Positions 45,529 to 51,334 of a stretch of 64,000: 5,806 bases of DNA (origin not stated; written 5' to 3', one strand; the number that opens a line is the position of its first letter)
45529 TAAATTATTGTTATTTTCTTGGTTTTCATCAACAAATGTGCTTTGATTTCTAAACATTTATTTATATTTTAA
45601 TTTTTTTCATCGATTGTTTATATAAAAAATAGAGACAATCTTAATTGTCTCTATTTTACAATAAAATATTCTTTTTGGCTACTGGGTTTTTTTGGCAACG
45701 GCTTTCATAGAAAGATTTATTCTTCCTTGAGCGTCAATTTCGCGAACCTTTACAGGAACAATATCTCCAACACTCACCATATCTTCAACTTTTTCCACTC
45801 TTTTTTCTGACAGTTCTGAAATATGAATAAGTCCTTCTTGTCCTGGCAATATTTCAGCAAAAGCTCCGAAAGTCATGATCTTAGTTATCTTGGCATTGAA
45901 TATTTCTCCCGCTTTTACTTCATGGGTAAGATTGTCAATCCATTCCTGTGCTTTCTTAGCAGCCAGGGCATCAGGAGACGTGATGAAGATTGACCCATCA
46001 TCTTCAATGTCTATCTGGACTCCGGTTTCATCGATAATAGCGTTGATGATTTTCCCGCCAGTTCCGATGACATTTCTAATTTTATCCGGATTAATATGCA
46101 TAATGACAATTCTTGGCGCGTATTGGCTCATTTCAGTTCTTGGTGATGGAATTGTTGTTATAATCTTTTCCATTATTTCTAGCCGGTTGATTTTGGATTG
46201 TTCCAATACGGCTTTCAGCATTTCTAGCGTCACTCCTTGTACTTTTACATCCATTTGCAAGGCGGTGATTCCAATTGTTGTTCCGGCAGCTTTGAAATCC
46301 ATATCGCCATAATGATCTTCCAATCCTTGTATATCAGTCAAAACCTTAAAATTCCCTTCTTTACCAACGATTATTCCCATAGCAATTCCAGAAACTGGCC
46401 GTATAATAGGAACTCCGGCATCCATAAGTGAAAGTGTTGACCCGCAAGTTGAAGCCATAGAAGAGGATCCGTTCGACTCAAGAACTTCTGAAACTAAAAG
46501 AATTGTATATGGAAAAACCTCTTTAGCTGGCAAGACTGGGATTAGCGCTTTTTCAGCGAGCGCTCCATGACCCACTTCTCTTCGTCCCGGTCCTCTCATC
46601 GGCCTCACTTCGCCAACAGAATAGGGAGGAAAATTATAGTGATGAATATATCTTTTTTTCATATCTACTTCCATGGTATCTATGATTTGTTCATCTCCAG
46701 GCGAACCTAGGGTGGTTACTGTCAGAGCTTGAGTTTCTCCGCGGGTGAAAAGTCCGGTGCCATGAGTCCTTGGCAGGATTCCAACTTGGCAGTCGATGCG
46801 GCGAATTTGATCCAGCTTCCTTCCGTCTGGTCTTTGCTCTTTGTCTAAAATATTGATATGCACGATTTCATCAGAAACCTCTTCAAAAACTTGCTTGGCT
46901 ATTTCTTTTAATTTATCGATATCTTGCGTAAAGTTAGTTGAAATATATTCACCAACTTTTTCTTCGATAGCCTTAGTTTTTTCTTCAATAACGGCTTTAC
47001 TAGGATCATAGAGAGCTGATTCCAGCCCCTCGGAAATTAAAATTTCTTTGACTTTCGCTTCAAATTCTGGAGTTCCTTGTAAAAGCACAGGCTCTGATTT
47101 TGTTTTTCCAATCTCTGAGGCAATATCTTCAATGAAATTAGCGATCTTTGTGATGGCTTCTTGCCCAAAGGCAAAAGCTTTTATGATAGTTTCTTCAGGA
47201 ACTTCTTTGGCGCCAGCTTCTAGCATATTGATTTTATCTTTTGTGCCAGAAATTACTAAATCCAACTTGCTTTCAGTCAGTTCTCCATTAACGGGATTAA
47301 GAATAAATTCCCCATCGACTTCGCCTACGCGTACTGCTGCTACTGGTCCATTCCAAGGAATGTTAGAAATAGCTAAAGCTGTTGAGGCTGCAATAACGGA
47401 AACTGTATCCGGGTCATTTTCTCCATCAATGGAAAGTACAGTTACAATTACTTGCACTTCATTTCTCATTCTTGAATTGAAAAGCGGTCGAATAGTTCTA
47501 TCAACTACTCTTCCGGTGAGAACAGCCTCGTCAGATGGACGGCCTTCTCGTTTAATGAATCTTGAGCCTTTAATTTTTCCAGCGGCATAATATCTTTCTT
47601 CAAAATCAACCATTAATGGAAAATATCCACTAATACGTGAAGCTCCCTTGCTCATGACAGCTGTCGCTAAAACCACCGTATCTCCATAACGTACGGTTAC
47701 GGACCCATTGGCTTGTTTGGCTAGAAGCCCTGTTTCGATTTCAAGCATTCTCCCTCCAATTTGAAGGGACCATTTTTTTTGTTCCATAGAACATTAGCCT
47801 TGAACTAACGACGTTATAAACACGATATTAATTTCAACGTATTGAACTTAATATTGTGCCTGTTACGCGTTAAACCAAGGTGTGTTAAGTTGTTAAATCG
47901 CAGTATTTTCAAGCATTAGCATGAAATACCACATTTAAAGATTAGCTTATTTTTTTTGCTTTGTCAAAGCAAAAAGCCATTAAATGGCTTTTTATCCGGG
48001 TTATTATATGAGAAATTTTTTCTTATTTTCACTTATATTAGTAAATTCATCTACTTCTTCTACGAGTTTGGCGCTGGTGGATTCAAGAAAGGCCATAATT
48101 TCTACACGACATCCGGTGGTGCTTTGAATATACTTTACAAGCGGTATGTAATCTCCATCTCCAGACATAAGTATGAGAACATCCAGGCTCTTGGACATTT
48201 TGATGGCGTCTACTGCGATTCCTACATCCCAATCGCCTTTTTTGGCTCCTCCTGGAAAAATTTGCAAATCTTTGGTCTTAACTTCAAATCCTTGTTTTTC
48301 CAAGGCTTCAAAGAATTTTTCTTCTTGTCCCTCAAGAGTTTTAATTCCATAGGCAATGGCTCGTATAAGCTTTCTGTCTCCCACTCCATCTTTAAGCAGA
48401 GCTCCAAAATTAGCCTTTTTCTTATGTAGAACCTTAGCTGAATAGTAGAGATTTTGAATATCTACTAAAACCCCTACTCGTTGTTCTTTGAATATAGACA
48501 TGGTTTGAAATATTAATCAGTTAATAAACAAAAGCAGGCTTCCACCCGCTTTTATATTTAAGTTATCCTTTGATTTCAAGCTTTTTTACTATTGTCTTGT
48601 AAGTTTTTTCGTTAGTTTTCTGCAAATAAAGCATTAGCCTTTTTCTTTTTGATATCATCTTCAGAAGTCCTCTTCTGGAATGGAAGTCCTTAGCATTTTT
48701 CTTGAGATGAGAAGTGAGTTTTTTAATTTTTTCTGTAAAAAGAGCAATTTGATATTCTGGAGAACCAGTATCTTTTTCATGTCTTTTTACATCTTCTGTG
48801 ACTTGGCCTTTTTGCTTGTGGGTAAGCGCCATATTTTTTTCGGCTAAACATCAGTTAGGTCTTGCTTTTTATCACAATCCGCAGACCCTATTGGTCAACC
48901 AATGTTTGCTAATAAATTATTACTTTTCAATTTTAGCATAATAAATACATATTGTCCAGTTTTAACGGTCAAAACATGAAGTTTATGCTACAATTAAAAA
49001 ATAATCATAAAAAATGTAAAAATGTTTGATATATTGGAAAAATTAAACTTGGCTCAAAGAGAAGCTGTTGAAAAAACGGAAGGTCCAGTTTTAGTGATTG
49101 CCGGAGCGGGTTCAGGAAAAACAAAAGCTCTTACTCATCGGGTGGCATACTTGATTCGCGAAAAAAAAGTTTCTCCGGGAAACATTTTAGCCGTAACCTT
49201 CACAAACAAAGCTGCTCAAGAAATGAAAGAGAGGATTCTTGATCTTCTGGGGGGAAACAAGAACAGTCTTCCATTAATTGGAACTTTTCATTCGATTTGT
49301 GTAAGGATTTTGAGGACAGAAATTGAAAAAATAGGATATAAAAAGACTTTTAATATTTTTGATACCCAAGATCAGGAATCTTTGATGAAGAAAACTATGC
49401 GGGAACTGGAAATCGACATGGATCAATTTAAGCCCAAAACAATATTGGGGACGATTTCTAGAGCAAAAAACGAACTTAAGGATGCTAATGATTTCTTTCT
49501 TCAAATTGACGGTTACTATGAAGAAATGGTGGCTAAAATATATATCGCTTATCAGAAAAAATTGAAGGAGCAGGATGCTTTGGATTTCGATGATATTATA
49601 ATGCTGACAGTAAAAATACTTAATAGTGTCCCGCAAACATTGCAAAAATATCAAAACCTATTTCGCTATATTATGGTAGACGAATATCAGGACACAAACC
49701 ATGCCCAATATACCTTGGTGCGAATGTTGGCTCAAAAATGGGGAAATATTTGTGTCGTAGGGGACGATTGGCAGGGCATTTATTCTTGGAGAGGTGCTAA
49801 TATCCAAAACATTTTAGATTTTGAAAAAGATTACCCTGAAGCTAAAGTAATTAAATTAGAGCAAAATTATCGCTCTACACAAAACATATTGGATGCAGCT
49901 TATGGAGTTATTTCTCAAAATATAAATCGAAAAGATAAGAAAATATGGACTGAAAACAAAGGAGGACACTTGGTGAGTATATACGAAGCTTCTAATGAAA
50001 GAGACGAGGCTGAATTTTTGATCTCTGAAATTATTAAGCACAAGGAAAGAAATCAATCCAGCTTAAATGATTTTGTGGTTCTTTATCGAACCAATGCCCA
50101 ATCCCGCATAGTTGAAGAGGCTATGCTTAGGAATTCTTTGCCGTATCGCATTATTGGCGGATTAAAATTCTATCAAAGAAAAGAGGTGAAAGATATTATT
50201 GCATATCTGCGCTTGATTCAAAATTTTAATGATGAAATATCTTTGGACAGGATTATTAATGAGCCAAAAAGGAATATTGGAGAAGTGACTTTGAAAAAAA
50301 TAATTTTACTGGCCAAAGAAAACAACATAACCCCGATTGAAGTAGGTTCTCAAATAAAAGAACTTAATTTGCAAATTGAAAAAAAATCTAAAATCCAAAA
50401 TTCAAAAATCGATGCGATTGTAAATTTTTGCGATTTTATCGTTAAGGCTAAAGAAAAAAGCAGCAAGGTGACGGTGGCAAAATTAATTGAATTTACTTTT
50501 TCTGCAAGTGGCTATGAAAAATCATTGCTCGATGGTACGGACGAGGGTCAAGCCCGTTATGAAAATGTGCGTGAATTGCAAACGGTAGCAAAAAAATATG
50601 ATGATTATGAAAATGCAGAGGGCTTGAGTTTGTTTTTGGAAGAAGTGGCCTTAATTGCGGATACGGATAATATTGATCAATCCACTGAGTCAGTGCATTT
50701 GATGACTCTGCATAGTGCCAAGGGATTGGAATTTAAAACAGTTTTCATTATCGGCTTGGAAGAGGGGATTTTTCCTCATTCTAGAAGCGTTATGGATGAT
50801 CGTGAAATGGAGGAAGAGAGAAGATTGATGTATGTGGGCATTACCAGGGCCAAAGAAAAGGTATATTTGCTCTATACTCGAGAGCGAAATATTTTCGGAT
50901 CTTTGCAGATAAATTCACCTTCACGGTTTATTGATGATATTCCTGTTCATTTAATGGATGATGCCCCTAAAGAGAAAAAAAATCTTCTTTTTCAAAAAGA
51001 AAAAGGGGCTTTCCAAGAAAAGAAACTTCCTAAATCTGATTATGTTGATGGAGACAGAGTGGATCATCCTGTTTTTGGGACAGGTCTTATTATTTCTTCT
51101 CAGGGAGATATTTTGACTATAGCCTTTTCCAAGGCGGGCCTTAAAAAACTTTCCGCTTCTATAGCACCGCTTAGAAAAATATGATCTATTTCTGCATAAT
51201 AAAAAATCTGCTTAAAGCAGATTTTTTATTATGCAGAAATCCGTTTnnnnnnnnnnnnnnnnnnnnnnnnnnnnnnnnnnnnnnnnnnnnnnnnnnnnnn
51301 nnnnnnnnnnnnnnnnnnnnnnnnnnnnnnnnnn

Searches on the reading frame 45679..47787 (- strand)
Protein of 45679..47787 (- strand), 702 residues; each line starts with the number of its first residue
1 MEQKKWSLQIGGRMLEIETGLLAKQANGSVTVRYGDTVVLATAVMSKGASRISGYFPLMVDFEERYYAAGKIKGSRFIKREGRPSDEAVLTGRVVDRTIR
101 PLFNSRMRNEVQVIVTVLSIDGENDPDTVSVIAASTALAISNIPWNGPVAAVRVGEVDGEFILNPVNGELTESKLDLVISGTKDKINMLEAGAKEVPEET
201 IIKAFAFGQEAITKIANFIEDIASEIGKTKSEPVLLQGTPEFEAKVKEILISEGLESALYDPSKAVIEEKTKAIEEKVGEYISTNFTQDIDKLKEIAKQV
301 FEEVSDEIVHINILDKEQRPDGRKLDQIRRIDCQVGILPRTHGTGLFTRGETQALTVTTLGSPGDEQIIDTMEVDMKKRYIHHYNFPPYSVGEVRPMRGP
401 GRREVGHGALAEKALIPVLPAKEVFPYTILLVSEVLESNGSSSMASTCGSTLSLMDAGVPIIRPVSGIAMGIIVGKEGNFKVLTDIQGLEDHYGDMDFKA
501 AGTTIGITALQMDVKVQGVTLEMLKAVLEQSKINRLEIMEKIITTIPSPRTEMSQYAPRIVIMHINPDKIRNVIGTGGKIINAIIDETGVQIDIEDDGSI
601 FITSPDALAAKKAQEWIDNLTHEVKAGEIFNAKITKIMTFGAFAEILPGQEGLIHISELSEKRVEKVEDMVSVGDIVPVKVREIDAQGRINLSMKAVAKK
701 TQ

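Call 10: search_protein_families(library=pfam, proteins=[window:45679-47787:-], max_evalue=0.01)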
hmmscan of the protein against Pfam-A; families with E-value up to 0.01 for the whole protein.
window:45679-47787:- (702 aa): 7 families
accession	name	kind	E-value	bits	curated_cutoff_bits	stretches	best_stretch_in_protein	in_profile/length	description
PF01138.27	RNase_PH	-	4.5e-54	182.8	25.5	2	12-144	2-130/130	3' exoribonuclease family, domain 1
PF00575.29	S1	-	1.6e-19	70.5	22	1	624-695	2-74/74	S1 RNA binding domain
PF03725.20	RNase_PH_C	-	2.4e-17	63.1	20.8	1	147-211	1-67/67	3' exoribonuclease family, domain 2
PF00013.35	KH_1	-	3.6e-10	39.9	21.5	1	561-618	2-65/66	KH domain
PF03726.19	PNPase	-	8.6e-06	26.6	24.6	1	243-324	3-81/81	Polyribonucleotide nucleotidyltransferase, RNA binding domain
PF22675.2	KH-I_KHDC4-BBP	-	0.0033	17.7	30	0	570-605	8-43/76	KHDC4/BBP-like, KH-domain type I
PF24685.1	OB_RRP5_4th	-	0.007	16.8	31.5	0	623-683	5-70/92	RRP5 OB-fold domain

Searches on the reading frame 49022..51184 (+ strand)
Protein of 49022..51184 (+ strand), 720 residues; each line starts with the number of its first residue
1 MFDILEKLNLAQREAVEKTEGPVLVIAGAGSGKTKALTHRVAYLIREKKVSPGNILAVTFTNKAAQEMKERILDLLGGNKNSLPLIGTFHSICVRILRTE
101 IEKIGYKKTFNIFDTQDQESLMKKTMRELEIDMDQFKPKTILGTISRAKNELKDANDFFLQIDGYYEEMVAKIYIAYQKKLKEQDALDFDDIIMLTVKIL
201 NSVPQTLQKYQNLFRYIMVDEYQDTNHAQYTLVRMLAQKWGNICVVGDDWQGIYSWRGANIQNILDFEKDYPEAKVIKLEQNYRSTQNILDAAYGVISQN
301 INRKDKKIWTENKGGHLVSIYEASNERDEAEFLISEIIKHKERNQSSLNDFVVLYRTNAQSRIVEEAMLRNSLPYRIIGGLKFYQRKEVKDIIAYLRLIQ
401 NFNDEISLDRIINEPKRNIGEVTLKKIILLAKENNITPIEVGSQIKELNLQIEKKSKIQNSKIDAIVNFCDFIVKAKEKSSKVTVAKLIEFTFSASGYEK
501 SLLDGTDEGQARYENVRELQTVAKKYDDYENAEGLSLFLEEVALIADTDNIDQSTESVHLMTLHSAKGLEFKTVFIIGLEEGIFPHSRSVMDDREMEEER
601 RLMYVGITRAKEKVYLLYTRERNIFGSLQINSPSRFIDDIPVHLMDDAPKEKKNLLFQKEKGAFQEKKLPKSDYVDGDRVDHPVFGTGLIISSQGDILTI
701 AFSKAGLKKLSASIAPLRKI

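Call 10: search_protein_families(library=pfam, proteins=[window:49022-51184:+], max_evalue=0.01)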
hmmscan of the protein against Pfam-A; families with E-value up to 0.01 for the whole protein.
window:49022-51184:+ (720 aa): 9 families
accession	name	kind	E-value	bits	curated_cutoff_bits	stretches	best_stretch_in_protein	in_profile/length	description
PF00580.27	UvrD-helicase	-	1.2e-93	314.1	23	1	8-272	1-271/271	UvrD/REP helicase N-terminal domain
PF13361.12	UvrD_C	-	1.7e-75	255.1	25.6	1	277-620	1-349/350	UvrD-like helicase C-terminal domain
PF13245.12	AAA_19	-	2e-23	83.5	25.1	1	12-255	1-132/134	AAA domain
PF13538.12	UvrD_C_2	-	2.1e-11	43.9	27.4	1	558-617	2-52/52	UvrD-like helicase C-terminal domain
PF21196.3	PcrA_UvrD_tudor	-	7.6e-08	32.5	23.9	1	677-719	2-48/48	PcrA/UvrD tudor domain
PF01443.25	Viral_helicase1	-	1.1e-06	29.1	21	1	540-616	160-226/228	Viral superfamily 1 RNA helicase core domain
PF13086.12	AAA_11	-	2e-06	28.2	27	1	8-221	2-221/257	AAA domain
PF13604.12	AAA_30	-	2.8e-06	27.6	27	1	8-71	2-65/191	AAA domain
PF00270.35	DEAD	-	0.0034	17.6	26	0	11-77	3-70/167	DEAD/DEAH box helicase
